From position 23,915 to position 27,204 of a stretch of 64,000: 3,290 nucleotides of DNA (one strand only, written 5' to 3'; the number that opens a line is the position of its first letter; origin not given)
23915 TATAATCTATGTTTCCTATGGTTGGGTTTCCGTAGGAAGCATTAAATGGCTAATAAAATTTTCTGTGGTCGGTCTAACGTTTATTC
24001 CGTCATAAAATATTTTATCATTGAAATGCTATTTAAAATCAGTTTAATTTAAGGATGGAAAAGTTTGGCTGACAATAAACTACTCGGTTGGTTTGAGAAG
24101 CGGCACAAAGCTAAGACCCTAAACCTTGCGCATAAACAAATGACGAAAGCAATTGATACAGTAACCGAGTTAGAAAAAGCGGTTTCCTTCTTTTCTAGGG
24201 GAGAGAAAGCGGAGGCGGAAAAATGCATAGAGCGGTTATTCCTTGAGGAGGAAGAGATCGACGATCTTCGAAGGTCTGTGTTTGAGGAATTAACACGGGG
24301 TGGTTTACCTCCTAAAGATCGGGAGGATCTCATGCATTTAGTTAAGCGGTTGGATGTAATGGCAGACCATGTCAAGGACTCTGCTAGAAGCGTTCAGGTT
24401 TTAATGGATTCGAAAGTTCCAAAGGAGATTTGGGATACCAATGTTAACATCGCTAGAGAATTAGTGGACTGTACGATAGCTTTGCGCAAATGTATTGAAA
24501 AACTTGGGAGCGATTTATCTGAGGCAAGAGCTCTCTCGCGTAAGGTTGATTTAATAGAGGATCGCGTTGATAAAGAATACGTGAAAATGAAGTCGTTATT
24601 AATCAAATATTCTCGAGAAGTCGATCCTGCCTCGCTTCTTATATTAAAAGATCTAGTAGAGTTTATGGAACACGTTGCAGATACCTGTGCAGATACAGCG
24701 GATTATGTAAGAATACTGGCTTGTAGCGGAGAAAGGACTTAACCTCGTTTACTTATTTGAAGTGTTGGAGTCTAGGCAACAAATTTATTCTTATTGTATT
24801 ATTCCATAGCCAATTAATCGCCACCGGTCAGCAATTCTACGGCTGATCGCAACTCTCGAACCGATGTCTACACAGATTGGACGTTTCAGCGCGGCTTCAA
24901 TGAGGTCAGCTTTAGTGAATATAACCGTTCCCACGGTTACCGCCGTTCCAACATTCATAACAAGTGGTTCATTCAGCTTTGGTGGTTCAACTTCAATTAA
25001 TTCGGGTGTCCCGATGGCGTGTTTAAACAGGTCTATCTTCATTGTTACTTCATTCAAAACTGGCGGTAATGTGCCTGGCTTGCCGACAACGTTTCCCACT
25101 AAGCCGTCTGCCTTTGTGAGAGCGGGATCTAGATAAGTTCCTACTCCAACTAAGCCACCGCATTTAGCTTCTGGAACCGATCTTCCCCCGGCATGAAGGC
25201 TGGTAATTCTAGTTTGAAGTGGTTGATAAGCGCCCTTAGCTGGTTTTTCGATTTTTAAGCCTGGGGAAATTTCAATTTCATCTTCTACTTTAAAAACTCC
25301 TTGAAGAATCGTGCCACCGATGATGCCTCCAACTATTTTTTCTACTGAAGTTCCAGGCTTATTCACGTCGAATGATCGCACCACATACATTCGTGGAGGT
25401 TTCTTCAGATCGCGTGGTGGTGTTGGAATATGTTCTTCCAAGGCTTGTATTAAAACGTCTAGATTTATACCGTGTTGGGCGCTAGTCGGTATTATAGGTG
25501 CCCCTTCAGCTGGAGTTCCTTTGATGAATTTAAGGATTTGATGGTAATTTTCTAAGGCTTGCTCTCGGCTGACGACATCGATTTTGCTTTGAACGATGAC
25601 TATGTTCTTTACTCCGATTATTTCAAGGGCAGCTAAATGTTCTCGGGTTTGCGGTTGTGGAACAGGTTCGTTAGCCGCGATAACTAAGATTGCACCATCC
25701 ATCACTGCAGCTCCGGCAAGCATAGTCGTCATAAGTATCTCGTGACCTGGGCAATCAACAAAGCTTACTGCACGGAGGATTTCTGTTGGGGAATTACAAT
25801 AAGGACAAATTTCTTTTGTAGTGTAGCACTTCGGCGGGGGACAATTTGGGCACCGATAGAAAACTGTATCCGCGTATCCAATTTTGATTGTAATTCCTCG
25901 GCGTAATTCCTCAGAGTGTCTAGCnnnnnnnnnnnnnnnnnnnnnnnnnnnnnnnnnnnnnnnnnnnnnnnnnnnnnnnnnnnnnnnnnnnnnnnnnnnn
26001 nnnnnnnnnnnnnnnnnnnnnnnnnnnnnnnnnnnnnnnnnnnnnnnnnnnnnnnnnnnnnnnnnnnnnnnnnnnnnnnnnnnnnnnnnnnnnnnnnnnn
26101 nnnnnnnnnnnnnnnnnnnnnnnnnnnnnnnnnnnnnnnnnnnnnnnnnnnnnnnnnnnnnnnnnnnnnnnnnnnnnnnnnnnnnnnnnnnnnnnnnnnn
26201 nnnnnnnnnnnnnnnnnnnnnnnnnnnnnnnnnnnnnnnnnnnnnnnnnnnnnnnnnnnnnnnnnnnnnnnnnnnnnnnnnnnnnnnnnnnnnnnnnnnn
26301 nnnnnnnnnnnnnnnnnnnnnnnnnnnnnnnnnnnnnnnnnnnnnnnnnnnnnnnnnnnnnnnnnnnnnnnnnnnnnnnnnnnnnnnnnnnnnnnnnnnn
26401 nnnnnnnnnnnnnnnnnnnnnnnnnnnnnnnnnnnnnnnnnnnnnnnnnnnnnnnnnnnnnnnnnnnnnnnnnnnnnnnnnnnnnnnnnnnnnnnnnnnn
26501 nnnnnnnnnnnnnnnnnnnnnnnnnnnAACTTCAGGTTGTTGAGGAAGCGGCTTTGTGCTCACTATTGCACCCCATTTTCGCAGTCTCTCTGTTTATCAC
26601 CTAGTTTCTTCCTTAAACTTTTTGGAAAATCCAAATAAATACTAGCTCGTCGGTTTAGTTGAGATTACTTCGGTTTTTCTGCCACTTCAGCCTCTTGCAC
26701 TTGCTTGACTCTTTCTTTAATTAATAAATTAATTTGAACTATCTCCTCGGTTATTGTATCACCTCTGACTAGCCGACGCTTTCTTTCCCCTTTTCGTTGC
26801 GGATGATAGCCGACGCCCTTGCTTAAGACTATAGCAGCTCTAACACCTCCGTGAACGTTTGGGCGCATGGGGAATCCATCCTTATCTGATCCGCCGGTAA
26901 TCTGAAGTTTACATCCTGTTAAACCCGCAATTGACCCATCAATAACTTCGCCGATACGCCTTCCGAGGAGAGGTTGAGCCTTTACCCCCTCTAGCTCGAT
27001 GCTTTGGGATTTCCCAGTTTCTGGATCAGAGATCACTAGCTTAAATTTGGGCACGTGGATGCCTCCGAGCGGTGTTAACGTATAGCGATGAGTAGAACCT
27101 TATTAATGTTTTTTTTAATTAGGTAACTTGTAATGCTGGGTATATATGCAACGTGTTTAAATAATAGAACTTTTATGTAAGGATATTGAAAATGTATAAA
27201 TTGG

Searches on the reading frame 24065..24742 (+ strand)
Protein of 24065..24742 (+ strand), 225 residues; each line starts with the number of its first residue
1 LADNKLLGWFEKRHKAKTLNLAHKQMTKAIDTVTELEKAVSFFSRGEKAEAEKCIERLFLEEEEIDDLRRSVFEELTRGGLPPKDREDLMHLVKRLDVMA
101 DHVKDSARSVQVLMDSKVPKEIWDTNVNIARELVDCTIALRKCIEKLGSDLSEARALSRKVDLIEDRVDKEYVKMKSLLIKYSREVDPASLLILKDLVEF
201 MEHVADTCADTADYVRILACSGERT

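Call 28: search_protein_families(library=pfam, proteins=[window:24065-24742:+], max_evalue=0.001)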
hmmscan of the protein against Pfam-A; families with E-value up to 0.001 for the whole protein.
window:24065-24742:+ (225 aa): 2 families
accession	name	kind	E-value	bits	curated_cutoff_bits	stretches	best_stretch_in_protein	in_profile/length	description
PF01865.21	PhoU_div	-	2.9e-22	79.5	24.4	1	23-219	14-212/214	Protein of unknown function DUF47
PF01895.24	PhoU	-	1.9e-08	35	23.5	1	36-109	12-88/89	PhoU domain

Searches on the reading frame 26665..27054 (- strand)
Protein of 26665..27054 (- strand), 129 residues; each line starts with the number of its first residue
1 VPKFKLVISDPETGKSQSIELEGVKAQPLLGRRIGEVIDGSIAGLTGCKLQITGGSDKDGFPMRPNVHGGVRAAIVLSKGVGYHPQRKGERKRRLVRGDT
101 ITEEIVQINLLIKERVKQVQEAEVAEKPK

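Call 28: search_protein_families(library=pfam, proteins=[window:26665-27054:-], max_evalue=0.001)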
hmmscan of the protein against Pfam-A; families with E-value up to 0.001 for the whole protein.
window:26665-27054:- (129 aa): 1 family
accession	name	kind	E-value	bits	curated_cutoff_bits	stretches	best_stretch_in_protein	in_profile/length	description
PF01092.24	Ribosomal_S6e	-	4.6e-40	136.8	26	1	4-115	1-115/125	Ribosomal protein S6e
